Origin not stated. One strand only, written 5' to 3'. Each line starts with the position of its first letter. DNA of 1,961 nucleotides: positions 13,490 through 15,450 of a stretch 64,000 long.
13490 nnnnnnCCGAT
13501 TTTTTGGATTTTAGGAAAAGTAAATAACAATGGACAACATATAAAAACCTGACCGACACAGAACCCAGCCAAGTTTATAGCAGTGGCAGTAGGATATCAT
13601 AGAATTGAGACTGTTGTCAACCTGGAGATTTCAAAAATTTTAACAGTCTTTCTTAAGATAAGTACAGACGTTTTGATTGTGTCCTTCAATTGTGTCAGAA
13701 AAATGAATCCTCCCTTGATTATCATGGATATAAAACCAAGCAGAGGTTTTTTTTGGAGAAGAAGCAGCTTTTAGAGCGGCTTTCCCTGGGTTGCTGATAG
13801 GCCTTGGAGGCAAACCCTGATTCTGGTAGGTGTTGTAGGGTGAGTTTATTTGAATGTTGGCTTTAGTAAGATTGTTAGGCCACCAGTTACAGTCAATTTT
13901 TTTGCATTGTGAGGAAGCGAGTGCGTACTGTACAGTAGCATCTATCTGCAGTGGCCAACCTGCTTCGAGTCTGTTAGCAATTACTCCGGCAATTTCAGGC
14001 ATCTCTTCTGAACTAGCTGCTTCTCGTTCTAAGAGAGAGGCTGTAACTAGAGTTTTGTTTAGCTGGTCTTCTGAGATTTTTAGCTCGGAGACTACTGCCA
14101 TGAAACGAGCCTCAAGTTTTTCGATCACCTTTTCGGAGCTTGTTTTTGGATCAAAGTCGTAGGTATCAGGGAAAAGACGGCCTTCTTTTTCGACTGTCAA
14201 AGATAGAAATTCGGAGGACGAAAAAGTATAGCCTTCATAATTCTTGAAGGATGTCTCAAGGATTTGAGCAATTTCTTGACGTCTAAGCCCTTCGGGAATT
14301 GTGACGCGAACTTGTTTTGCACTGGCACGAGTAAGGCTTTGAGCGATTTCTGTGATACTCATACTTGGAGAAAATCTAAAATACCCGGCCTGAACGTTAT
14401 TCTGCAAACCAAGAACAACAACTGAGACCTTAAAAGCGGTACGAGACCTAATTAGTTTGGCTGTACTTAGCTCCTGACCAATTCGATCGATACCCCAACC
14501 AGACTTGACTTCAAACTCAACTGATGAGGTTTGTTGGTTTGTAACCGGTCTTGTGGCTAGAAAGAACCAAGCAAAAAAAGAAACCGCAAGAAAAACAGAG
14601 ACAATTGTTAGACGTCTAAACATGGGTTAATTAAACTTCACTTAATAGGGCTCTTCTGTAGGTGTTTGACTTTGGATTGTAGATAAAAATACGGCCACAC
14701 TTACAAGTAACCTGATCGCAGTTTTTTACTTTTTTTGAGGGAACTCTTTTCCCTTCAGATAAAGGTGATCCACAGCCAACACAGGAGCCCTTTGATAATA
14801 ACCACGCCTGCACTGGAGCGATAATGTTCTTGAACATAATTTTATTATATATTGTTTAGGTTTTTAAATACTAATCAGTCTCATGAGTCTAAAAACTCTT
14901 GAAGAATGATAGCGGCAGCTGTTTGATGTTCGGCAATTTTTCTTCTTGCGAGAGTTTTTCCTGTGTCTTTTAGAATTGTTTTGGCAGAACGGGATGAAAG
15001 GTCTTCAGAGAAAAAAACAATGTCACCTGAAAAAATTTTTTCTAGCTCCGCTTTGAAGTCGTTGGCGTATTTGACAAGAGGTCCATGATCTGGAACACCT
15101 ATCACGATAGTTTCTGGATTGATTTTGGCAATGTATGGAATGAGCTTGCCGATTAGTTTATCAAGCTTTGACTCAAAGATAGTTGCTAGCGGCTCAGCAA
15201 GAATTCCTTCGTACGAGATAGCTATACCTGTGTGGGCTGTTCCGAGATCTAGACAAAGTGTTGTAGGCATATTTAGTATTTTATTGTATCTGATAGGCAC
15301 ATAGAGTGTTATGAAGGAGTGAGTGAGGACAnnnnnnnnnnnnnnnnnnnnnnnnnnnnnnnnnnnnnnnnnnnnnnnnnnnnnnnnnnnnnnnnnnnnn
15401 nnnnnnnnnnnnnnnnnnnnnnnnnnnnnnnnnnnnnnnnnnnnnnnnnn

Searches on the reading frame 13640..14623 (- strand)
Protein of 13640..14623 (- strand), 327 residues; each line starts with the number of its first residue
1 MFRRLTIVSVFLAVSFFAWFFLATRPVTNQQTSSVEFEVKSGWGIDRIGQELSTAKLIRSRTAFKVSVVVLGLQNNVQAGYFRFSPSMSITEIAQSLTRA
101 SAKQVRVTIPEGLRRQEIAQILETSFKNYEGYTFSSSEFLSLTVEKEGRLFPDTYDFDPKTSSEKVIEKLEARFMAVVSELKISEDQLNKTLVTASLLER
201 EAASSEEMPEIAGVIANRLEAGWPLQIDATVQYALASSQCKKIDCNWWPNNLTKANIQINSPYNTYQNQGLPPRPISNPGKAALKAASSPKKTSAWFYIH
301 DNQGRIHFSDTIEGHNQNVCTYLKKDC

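Call 20: search_protein_families(library=pfam, proteins=[window:13640-14623:-], max_evalue=0.01)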
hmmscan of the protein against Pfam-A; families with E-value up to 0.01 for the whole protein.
window:13640-14623:- (327 aa): 1 family
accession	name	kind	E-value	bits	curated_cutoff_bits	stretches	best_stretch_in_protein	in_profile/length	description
PF02618.21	YceG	-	2.5e-75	253.9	32.4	1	37-319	1-273/275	YceG-like family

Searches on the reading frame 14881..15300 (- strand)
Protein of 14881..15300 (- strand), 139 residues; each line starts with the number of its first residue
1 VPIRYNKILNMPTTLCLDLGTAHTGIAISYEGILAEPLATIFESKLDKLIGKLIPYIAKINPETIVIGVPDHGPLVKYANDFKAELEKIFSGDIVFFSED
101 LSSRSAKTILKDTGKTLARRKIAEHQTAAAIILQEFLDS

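Call 37: search_protein_families(library=pfam, proteins=[window:14881-15300:-], max_evalue=0.001)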
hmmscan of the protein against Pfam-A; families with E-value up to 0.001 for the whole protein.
window:14881-15300:- (139 aa): 1 family
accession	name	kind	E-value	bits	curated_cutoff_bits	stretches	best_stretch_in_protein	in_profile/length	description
PF03652.20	RuvX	-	3.7e-22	79.5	29.2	1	14-139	3-134/134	Holliday junction resolvase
